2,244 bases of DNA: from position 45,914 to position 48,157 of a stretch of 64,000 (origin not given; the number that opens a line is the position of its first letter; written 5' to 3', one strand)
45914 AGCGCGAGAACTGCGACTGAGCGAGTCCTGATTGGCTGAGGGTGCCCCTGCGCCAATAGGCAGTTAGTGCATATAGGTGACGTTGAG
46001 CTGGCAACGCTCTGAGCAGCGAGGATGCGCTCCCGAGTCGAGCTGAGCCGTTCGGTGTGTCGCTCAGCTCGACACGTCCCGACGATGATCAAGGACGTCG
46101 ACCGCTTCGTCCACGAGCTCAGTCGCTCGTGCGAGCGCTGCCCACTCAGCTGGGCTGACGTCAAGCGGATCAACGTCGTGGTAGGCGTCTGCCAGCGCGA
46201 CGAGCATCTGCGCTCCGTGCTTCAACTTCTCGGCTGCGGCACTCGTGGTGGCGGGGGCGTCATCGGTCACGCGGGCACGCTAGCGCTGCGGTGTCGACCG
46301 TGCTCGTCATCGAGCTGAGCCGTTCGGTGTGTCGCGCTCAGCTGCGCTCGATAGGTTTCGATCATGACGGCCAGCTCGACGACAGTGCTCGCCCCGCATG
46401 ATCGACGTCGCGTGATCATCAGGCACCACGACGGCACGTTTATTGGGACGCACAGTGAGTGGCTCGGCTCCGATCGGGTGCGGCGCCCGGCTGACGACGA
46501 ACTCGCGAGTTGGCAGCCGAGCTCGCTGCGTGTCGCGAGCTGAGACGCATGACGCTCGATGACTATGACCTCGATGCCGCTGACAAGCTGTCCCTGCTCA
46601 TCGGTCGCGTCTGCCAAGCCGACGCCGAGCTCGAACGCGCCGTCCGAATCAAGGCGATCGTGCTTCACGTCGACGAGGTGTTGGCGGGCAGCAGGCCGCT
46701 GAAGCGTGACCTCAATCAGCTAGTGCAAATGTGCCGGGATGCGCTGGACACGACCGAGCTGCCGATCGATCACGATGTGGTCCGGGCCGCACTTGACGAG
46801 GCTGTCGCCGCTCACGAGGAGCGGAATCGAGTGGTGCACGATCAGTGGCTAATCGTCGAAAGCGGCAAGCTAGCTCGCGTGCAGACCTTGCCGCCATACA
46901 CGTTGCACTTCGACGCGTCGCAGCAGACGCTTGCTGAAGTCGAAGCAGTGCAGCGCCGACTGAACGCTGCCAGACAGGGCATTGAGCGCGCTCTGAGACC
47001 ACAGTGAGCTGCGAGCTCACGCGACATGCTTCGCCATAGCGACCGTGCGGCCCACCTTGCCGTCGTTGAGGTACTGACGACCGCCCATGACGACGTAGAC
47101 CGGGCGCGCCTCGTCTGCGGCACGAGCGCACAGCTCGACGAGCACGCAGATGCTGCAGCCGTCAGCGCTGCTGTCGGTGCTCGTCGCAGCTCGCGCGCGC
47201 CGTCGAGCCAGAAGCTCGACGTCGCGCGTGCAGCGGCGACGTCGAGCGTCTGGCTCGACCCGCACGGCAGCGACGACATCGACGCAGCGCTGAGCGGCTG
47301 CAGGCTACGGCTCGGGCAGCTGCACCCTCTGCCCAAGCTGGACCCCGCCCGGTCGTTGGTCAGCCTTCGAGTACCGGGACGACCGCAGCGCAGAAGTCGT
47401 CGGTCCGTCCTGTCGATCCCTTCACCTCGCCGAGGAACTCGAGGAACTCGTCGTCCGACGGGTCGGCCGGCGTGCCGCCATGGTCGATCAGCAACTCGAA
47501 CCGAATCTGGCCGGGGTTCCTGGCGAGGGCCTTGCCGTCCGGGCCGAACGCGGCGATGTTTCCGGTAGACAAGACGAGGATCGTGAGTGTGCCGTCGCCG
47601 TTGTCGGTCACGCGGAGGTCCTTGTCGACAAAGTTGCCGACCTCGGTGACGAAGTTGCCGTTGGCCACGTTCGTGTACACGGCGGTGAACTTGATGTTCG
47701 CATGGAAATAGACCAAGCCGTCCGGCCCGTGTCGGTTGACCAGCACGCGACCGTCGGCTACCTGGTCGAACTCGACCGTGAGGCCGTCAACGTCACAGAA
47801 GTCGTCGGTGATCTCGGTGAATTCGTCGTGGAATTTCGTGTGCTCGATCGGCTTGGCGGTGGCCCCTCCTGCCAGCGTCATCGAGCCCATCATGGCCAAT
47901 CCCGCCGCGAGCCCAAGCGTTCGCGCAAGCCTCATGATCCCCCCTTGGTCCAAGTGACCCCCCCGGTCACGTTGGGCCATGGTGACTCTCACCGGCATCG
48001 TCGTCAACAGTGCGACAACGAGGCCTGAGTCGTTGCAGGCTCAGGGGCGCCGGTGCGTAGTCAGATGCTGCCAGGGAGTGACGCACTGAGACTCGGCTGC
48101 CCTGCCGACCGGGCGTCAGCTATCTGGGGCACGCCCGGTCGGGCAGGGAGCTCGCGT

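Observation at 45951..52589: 6.6-kb serine-recombinase island with no recognisable replication, transfer or virion genes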

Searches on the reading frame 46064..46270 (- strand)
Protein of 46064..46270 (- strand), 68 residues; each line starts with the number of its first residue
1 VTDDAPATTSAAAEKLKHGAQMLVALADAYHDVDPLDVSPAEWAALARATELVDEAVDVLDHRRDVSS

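Call 6: search_protein_families(library=pfam, proteins=[window:46064-46270:-], max_evalue=0.1)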
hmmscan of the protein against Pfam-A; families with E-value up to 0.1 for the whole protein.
window:46064-46270:- (68 aa): 0 families

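Call 7: search_protein_families(library=phrogs, proteins=[window:46064-46270:-], max_evalue=0.1)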
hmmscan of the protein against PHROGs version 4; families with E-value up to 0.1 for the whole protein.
window:46064-46270:- (68 aa): 0 families

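Call 24: search_protein_families(library=padloc, proteins=[window:46064-46270:-], max_evalue=0.1)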
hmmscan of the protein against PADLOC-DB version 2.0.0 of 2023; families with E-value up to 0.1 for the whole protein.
window:46064-46270:- (68 aa): 0 families

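Call 25: search_protein_families(library=ncbifam, proteins=[window:46064-46270:-], max_evalue=0.1)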
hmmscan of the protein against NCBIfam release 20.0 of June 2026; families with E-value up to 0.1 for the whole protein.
window:46064-46270:- (68 aa): 0 families

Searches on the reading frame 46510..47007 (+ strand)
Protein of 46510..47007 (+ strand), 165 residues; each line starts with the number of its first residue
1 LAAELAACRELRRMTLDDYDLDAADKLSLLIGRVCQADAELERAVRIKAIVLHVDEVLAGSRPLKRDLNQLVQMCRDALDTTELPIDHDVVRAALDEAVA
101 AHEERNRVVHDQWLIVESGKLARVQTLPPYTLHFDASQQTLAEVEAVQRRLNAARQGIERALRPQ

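Call 6: search_protein_families(library=pfam, proteins=[window:46510-47007:+], max_evalue=0.1)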
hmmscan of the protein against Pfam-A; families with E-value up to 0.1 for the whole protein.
window:46510-47007:+ (165 aa): 1 family
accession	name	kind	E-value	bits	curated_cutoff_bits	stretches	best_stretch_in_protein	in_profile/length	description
PF08068.17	DKCLD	-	0.031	14.8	27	1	53-91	20-58/58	DKCLD (NUC011) domain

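Call 7: search_protein_families(library=phrogs, proteins=[window:46510-47007:+], max_evalue=0.1)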
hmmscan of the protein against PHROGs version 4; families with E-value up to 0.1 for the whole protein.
window:46510-47007:+ (165 aa): 0 families

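Call 24: search_protein_families(library=padloc, proteins=[window:46510-47007:+], max_evalue=0.1)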
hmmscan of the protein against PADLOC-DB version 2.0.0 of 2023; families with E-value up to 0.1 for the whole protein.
window:46510-47007:+ (165 aa): 0 families

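Call 25: search_protein_families(library=ncbifam, proteins=[window:46510-47007:+], max_evalue=0.1)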
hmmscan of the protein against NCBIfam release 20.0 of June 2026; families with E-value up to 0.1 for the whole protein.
window:46510-47007:+ (165 aa): 1 family
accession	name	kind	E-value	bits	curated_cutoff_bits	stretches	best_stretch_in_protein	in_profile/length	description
NF008449.1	PRK11300.1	equivalog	0.0042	16.4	362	1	11-90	138-214/255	high-affinity branched-chain amino acid ABC transporter ATP-binding protein LivG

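Call 40: search_solved_structures(query=window:46510-47007:+, max_evalue=1)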
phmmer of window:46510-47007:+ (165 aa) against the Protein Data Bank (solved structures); distinct sequences matched with E-value up to 1: 5.
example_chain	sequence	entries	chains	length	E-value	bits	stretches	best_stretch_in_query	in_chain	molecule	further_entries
6ic4_I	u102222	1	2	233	0.0091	19.7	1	39-92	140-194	ABC transporter ATP-binding protein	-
7d06_B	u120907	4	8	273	0.011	19.4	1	39-92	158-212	ABC transporter ATP-binding protein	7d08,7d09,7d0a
6z5u_K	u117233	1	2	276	0.011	19.4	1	39-92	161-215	ABC transporter ATP-binding protein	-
7ch8_I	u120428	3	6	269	0.32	14.7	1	39-94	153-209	Probable ATP-binding component of ABC transporter | Probable ATP-binding component of ABC transporter,P.aeruginosa Mla F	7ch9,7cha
2ma1_A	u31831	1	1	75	0.91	13.2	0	122-146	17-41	DNA helicase RecQ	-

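Call 42: find_homologous_proteins(query=window:46510-47007:+, max_evalue=0.01)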
Query window:46510-47007:+ (165 aa): 1 proteins with E <= 0.01 among 703 candidates.
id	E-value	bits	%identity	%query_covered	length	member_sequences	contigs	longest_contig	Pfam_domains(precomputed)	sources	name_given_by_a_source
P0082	7.9e-90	317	100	92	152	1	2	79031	-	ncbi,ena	-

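Call 44: find_encoding_contigs(protein=P0082, flank=10000, max_places=4)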
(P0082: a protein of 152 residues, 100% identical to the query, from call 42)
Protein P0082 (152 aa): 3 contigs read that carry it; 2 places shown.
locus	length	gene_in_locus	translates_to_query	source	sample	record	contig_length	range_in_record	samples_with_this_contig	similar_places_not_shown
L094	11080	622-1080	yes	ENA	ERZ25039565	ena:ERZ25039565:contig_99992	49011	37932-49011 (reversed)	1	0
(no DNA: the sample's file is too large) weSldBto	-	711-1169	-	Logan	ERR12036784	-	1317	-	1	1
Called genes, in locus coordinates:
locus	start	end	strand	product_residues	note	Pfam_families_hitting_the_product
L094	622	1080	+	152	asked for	-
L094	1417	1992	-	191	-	-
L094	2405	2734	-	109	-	-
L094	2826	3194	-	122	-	-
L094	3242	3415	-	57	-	-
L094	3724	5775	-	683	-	PF05787:PhoX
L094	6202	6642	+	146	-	PF03795:YCII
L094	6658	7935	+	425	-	PF04542:Sigma70_r2, PF08281:Sigma70_r4_2, PF20239:DUF6596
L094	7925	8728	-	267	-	PF00528:BPD_transp_1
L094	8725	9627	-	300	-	PF00528:BPD_transp_1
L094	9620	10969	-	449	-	PF01547:SBP_bac_1, PF13416:SBP_bac_8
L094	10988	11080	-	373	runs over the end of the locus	PF00294:PfkB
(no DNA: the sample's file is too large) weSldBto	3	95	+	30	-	?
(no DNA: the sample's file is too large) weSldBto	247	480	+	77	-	-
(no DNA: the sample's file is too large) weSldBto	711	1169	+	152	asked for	-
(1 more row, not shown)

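Call 49: predict_structure(protein=P0082)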
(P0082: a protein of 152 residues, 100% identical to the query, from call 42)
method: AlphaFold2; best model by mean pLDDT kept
length: 152 residues; sequences in the alignment: 1
mean_pLDDT: 55.4   pTM: 0.51
mean pLDDT of the five models: 55.4, 51.9, 48.0, 45.9, 45.1
residues with pLDDT >= 90: 0; 70-90: 12; 50-70: 92; < 50: 48
segments of 3 or more residues with pLDDT < 50: 1-3, 5-8, 16-24, 97-99, 102-110, 112-122
pLDDT, mean of each block of 10 residues (from residue 1): 45 48 49 54 51 58 63 68 69 56 42 41 57 66 64 49
secondary structure, 60 per line:
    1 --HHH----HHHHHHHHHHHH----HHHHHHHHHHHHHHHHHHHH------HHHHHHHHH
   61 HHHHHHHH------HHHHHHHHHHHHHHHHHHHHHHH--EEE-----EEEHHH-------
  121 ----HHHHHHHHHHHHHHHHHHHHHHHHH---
elements in order: H10-21 H26-45 H52-68 H75-97 E100-102 E108-110 H125-149

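Call 54: fold_search(model_id=the predicted structure, library=pdb)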
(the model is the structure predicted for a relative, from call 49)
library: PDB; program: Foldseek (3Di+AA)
matches with E <= 10: 149; with E <= 0.001: 0
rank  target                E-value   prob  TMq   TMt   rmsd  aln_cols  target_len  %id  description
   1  6duw                  5.2e-01  0.44  0.32  0.26   8.7       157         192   13  Crystal structure of the alpha-N-catenin actin-binding domain H1 mutant (released 2018-12-19)
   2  4llc_B                6.7e-01  0.30  0.30  0.36   7.9       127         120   16  The crystal structure of R60E mutant of the histidine kinase (KinB) sensor domain from Pseudomonas aeruginosa PA01 (released 2013-08-07)
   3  8j46                  1.1e+00  0.33  0.34  0.17  11.7       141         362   13  Human Consensus Olfactory Receptor OR52c in apo state, OR52c-bRIL (released 2023-12-20)
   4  1k05_C                1.1e+00  0.33  0.35  0.37   7.7       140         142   11  Crystal structure of the Focal Adhesion Targeting Domain of Focal Adhesion Kinase (released 2002-01-30)
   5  4llc_A                1.3e+00  0.51  0.37  0.44   6.3       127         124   12  The crystal structure of R60E mutant of the histidine kinase (KinB) sensor domain from Pseudomonas aeruginosa PA01 (released 2013-08-07)
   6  3jbi_V                1.3e+00  0.44  0.40  0.45   6.2       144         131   11  MDFF model of the vinculin tail domain bound to F-actin (released 2015-11-04)
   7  8j0h_A                1.5e+00  0.14  0.28  0.31   9.1       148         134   11  Crystal structure of the fission yeast Rex1BD protein(C4H3.06) (released 2023-11-01)
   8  6s37_A                1.6e+00  0.21  0.32  0.34  10.8       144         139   15  Ligand binding domain of the P. putida receptor PcaY_PP in complex with salicylic acid (released 2020-10-21)
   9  6vlz_AL               1.6e+00  0.12  0.25  0.22  16.8       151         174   12  Structure of the human mitochondrial ribosome-EF-G1 complex (ClassI) (released 2020-08-05)
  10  6duy_B                1.6e+00  0.21  0.31  0.26   8.3       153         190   12  Crystal structure of the alpha-N-catenin actin-binding domain H1 mutant (released 2018-12-19)
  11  9c1s_D                1.6e+00  0.11  0.25  0.24  13.0       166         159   14  Fab F946 in complex with OspC type A (released 2025-08-27)
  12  6s37_B                1.7e+00  0.08  0.22  0.24  10.8       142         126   15  Ligand binding domain of the P. putida receptor PcaY_PP in complex with salicylic acid (released 2020-10-21)
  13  6iui_A                1.8e+00  0.23  0.30  0.37   8.4       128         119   12  Crystal structure of GIT1 PBD domain in complex with Paxillin LD4 motif (released 2019-03-06)
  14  6s3b_B                1.9e+00  0.16  0.31  0.35  11.3       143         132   17  Ligand binding domain of the P. putida receptor PcaY_PP in complex with benzoate (released 2020-10-21)
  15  9qwo_B                2.1e+00  0.16  0.36  0.34   8.8       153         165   11  Vinculin tail bound to paxillin LD2 (released 2025-04-23)
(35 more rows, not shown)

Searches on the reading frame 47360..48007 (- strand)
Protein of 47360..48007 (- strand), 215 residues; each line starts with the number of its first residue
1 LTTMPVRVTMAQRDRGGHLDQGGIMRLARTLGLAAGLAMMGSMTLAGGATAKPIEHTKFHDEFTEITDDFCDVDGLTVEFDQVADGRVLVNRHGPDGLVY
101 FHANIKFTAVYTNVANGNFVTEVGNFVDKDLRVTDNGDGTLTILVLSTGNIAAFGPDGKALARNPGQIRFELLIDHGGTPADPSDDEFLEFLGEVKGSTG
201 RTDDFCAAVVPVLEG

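Call 6: search_protein_families(library=pfam, proteins=[window:47360-48007:-], max_evalue=0.1)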
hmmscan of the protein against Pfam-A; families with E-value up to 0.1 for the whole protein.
window:47360-48007:- (215 aa): 0 families

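Call 7: search_protein_families(library=phrogs, proteins=[window:47360-48007:-], max_evalue=0.1)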
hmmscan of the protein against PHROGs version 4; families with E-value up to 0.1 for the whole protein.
window:47360-48007:- (215 aa): 0 families

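Call 24: search_protein_families(library=padloc, proteins=[window:47360-48007:-], max_evalue=0.1)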
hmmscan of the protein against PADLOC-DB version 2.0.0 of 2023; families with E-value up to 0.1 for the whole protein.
window:47360-48007:- (215 aa): 0 families

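Call 25: search_protein_families(library=ncbifam, proteins=[window:47360-48007:-], max_evalue=0.1)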
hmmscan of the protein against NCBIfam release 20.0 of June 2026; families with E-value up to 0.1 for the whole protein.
window:47360-48007:- (215 aa): 1 family
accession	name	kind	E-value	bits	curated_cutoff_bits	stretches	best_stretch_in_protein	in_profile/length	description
TIGR04203.1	RPT_S_cricet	repeat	0.083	13.1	60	0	133-145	6-18/38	TIGR04203-type repeat-containing surface protein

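Call 30: search_dna_similar(query=window:47360-48007:-, collection=phages, mode=protein, max_evalue=0.01, max_rows=15)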
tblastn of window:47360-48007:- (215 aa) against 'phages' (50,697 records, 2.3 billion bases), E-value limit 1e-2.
No match.

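Call 41: search_solved_structures(query=window:47360-48007:-, max_evalue=1)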
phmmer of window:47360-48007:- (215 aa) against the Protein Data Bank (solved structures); distinct sequences matched with E-value up to 1: 1.
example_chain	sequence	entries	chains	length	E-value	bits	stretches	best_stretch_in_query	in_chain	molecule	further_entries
13go_A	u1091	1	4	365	0.38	13.9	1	29-109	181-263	Glycerol dehydrogenase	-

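Call 50: search_protein_representatives(protein=window:47360-47935:-)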
Query: 191 residues. Proteins with E-value up to 0.001 (for the whole library): 787; up to 1e-10: 473; up to 1e-30: 98. The best 150 are listed.
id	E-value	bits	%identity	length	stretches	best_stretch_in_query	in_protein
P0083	2.2e-82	292.0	73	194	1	1-189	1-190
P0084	5.7e-65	235.2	73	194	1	27-173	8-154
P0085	2.4e-54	200.5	55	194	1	5-191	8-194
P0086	2.3e-53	197.3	55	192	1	7-189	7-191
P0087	1.9e-48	181.3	52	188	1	1-191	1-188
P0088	2.9e-48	180.7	62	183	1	52-191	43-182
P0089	1.9e-47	178.1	85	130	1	80-179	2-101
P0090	1.9e-47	178.0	54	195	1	14-183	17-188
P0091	4.2e-47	176.9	51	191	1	10-189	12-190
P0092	1.1e-46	175.5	49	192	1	4-185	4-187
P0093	3.0e-46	174.1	53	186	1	15-187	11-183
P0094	1.8e-45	171.6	53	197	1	6-180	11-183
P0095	5.6e-44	166.7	49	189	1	7-187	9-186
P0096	6.2e-44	166.6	78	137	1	88-189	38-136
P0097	1.9e-43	165.0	63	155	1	69-188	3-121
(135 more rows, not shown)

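Call 53: search_protein_families(library=pfam, alignment_id=A1, max_evalue=0.01)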
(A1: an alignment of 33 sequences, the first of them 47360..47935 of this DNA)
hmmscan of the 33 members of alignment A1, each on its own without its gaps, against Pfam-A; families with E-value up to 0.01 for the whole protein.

A. member 1, window:47360-47935:- (191 aa): 0 families

B. families by the number of members that match (of 33 scanned): 1 family
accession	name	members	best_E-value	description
PF01006.25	HCV_NS4a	1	0.0093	Hepatitis C virus non-structural protein NS4a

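Call 73: predict_structure(alignment_id=A1)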
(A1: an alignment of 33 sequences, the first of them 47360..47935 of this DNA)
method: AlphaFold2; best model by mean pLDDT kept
length: 191 residues; sequences in the alignment: 33
mean_pLDDT: 89.3   pTM: 0.75
mean pLDDT of the five models: 89.3, 89.0, 88.4, 87.1, 86.4
residues with pLDDT >= 90: 143; 70-90: 22; 50-70: 21; < 50: 5
segments of 3 or more residues with pLDDT < 50: 1-3
pLDDT, mean of each block of 10 residues (from residue 1): 48 53 70 97 98 98 95 94 98 98 98 96 97 97 96 81 94 90 98 95
secondary structure, 60 per line:
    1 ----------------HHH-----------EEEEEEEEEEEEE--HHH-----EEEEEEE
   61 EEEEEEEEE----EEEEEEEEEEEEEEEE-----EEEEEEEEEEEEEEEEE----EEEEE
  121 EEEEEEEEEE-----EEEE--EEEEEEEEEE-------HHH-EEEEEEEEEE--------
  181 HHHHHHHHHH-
elements in order: E31-43 E54-69 E74-89 E95-111 E116-130 E136-139 E142-151 E163-172 H181-190

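Call 75: fold_search(model_id=the predicted structure, library=pdb)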
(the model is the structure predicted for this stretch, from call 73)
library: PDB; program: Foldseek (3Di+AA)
matches with E <= 10: 130; with E <= 0.001: 0
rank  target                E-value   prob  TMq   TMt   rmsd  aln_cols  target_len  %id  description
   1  6h03_F                4.7e-01  0.02  0.10  0.05  40.5       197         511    8  OPEN CONFORMATION OF THE MEMBRANE ATTACK COMPLEX (released 2018-12-19)
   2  9do6_C                4.7e-01  0.01  0.07  0.03  34.5       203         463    9  Membrane-spanning OlyA/PlyB pore complex focused refinement (released 2025-09-24)
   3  3ub1_B                5.8e-01  0.11  0.19  0.15  22.5       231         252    7  Ntf2 like protein involved in plasmid conjugation (released 2012-02-08)
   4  7ssh_Y                8.4e-01  0.03  0.11  0.07  22.7       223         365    7  Single chain trimer HLA-A*02:01 (Y108A) with HPV.16 E7 peptide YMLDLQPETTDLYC (released 2022-11-23)
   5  3ub1_C                9.4e-01  0.09  0.19  0.15  22.6       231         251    7  Ntf2 like protein involved in plasmid conjugation (released 2012-02-08)
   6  6h04_F                1.2e+00  0.02  0.12  0.05  40.0       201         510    9  Closed conformation of the Membrane Attack Complex (released 2018-12-19)
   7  4xyh                  1.4e+00  0.01  0.09  0.06  19.7       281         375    7  Wild-type full length Mis16 in Schizosaccharomyces japonicus (released 2016-01-13)
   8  9ccp_A                1.4e+00  0.03  0.12  0.10  28.9       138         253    8  Cryo-EM structure of the EaCDCL pore (released 2025-04-09)
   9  8b0g_H                1.4e+00  0.03  0.14  0.08  24.3       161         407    8  2C9, C5b9-CD59 structure (released 2023-02-22)
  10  7st3_C                1.4e+00  0.02  0.10  0.07  22.5       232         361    7  Consequences of HLA single chain trimer mutations on peptide presentation and binding affinity (released 2022-11-23)
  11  7n3v_B                1.5e+00  0.05  0.15  0.11  19.1       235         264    8  Crystal structure of Mycobacterium smegmatis LmcA (released 2022-04-13)
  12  7ssh_I                1.5e+00  0.02  0.11  0.07  22.4       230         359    7  Single chain trimer HLA-A*02:01 (Y108A) with HPV.16 E7 peptide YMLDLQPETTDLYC (released 2022-11-23)
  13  7zty                  1.5e+00  0.02  0.11  0.08  19.5       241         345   12  Structure of Vps39 N-terminal domain from Chaetomium thermophilum (released 2022-09-21)
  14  8p7a_A                1.6e+00  0.02  0.14  0.09  22.4       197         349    9  Crystal structure of the ORD domain of human ORP8 (released 2023-08-23)
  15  3ub1_A                1.7e+00  0.06  0.19  0.15  23.0       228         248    7  Ntf2 like protein involved in plasmid conjugation (released 2012-02-08)
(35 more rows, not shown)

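Call 77: fold_search(model_id=the predicted structure, library=viral)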
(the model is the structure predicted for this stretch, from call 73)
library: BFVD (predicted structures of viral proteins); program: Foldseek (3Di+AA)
matches with E <= 10: 275; with E <= 0.001: 0
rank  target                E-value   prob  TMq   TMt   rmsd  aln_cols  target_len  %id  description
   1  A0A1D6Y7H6            4.8e-02  0.57  0.25  0.28  16.7       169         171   12  (no name in the UniProt tables at hand)
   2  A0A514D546            2.1e-01  0.11  0.19  0.13  27.0       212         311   11  Maturation (Fragment) [Leviviridae sp.]
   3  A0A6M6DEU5            3.0e-01  0.13  0.16  0.11  27.5       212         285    9  (no name in the UniProt tables at hand)
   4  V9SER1                3.9e-01  0.28  0.24  0.28  12.5       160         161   14  MORN repeat-containing protein [Tunisvirus fontaine2]
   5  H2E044                4.1e-01  0.04  0.13  0.12  19.2       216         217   12  Polyprotein 2 (Fragment) [uncultured virus]
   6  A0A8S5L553            4.6e-01  0.14  0.19  0.11  26.9       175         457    6  Maturation protein (Fragment) [ssRNA phage SRR7976301_11]
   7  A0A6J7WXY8            4.9e-01  0.04  0.13  0.13  17.6       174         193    9  Uncharacterized protein [uncultured Caudovirales phage]
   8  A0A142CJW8            5.1e-01  0.06  0.13  0.15  21.3       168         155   10  (no name in the UniProt tables at hand)
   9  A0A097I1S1            5.7e-01  0.20  0.27  0.32  16.2       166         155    8  (no name in the UniProt tables at hand)
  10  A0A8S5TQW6            6.3e-01  0.33  0.30  0.25  11.2       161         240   10  Uncharacterized protein [Myoviridae sp. ctY1522]
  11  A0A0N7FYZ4            6.3e-01  0.07  0.19  0.16  20.6       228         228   10  (no name in the UniProt tables at hand)
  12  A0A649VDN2            7.0e-01  0.03  0.12  0.09  22.6       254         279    8  Major tail protein [Mycobacterium phage Indlulamithi]
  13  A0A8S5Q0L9            7.4e-01  0.04  0.13  0.09  20.8       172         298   10  Major tail protein [Myoviridae sp. ctQYc56]
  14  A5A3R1                7.8e-01  0.16  0.27  0.06  21.0       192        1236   11  (no name in the UniProt tables at hand)
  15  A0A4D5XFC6            7.8e-01  0.06  0.14  0.03  14.4       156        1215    8  mRNA capping enzyme (Fragment) [Pithovirus LCPAC102]
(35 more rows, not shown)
